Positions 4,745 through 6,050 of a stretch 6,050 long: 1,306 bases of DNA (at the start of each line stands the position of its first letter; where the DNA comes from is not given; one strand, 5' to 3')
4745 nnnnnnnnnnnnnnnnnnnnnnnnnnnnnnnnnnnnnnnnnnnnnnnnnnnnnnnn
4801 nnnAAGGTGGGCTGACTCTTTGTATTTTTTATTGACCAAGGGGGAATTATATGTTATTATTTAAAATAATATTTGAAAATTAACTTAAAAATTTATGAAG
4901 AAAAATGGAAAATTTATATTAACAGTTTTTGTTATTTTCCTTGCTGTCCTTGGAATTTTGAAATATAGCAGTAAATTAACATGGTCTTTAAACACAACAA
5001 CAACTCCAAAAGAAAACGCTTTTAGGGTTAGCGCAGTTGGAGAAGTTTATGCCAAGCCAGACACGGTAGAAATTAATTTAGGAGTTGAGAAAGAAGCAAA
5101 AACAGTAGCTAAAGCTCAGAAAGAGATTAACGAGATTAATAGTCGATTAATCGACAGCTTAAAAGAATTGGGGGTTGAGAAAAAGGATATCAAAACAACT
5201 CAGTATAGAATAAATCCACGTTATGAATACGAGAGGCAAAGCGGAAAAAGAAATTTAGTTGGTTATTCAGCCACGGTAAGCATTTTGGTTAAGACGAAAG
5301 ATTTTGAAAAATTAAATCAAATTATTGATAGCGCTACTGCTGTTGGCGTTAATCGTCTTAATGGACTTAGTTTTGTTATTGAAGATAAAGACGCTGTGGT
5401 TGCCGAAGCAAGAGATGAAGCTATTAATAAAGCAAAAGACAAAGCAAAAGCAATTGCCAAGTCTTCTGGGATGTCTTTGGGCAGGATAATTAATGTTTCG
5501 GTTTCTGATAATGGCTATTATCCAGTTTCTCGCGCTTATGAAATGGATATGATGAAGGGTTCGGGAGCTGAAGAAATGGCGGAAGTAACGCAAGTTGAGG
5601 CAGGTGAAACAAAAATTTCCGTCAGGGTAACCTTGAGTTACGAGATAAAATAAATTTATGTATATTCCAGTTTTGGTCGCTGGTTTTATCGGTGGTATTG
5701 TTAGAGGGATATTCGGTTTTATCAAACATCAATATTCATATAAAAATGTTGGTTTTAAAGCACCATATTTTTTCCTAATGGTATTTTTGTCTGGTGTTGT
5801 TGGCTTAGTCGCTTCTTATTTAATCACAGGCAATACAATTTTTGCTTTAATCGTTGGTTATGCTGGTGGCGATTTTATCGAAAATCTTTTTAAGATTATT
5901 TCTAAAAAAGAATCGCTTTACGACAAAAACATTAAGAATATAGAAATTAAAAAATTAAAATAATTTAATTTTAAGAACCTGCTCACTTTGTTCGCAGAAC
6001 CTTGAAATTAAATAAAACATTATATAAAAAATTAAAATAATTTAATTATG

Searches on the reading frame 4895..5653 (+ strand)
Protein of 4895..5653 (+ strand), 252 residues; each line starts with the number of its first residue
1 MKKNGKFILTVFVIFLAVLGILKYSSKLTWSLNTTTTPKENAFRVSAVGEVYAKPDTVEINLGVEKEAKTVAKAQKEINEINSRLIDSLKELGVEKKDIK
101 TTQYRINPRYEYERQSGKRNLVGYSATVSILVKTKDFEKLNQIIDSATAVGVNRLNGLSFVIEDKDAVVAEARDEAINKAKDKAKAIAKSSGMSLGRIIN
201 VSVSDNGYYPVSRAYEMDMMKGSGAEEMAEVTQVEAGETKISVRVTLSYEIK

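Call 5: search_protein_families(library=pfam, proteins=[window:4895-5653:+], max_evalue=0.1)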
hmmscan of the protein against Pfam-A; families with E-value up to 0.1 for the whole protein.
window:4895-5653:+ (252 aa): 1 family
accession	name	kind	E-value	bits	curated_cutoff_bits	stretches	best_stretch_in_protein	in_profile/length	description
PF04402.19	SIMPL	-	4.9e-56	190.7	25.2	1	44-249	2-205/205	Protein of unknown function (DUF541)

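Call 25: find_related_loci(query=window:4895-5653:+, collection=genome_contigs, flank=10000)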
Query window:4895-5653:+ (252 aa) in genome_contigs; peptide patterns used: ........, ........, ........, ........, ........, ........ (x = any residue, [..] = any of these).
599 stretches matched a pattern (row limit reached: there are more); 7 encode a relative of the query (tblastn E <= 1e-3); 7 distinct loci.
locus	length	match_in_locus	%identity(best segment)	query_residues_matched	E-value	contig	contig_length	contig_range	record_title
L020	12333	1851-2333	80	1-161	2e-76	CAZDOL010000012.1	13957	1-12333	MAG TPA_asm: uncultured Gammaproteobacteria bacterium isolate SRP178699_co1_409 genome assembly, contig: NODE_5748_lengt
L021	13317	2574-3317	34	8-252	6e-36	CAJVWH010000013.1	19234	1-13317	TPA_asm: uncultured bacterium isolate DRR093004_bin.40_MetaBAT_v2.12.1_MAG genome assembly, contig: NODE_1669_length_192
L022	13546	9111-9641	37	45-210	1e-29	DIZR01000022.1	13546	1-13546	MAG TPA_asm: Patescibacteria group bacterium UBA6023 UBA6023_contig_1991, whole genome shotgun sequence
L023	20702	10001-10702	33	8-252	9e-28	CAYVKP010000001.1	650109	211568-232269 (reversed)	MAG TPA_asm: uncultured Gammaproteobacteria bacterium isolate SRP200132_co1_547 genome assembly, contig: NODE_2_length_6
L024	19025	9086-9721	36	43-251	5e-25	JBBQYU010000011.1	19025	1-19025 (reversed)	MAG: Candidatus Moraniibacteriota bacterium isolate Co_metawrap_2179 Cmw_2179_k141_2811730_length_19025_cov_8.0000, whol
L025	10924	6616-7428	27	8-251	4e-19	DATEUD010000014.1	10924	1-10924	MAG TPA_asm: Nitrososphaera sp. isolate SMAG_U8332 k141_3711943, whole genome shotgun sequence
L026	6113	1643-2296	22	16-217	2e-11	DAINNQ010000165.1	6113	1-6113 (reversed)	MAG TPA_asm: Alteromonadaceae bacterium isolate CTOTU5935 NODE_2174_length_6113_cov_4.583526, whole genome shotgun seque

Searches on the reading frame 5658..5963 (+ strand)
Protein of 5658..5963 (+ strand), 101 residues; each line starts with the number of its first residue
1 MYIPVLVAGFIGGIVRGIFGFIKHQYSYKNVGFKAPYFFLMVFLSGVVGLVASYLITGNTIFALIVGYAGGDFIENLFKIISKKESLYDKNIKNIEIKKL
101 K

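Call 5: search_protein_families(library=pfam, proteins=[window:5658-5963:+], max_evalue=0.1)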
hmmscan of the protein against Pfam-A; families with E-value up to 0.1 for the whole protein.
window:5658-5963:+ (101 aa): 0 families

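Call 57: find_encoding_contigs(protein=window:5658-5963:+, flank=10000, max_places=4)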
Protein window:5658-5963:+ (101 aa): 15 contigs read that carry it; 4 places shown.
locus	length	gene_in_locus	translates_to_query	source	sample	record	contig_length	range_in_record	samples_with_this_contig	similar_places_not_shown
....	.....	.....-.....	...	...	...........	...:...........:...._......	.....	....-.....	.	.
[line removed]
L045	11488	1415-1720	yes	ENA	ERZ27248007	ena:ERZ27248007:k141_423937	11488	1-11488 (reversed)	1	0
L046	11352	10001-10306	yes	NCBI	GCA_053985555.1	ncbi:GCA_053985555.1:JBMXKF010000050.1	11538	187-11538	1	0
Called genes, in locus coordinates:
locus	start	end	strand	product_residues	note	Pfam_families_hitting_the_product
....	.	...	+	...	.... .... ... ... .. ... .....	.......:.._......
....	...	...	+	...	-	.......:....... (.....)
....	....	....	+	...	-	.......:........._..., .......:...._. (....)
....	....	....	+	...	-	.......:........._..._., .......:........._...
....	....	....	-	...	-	-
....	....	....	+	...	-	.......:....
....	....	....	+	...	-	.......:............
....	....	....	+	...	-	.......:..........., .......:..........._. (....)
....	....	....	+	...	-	-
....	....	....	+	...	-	-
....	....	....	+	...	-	-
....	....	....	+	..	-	-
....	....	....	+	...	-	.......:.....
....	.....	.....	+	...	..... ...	-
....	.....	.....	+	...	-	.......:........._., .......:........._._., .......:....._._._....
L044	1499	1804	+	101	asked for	-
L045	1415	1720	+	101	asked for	-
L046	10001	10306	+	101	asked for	-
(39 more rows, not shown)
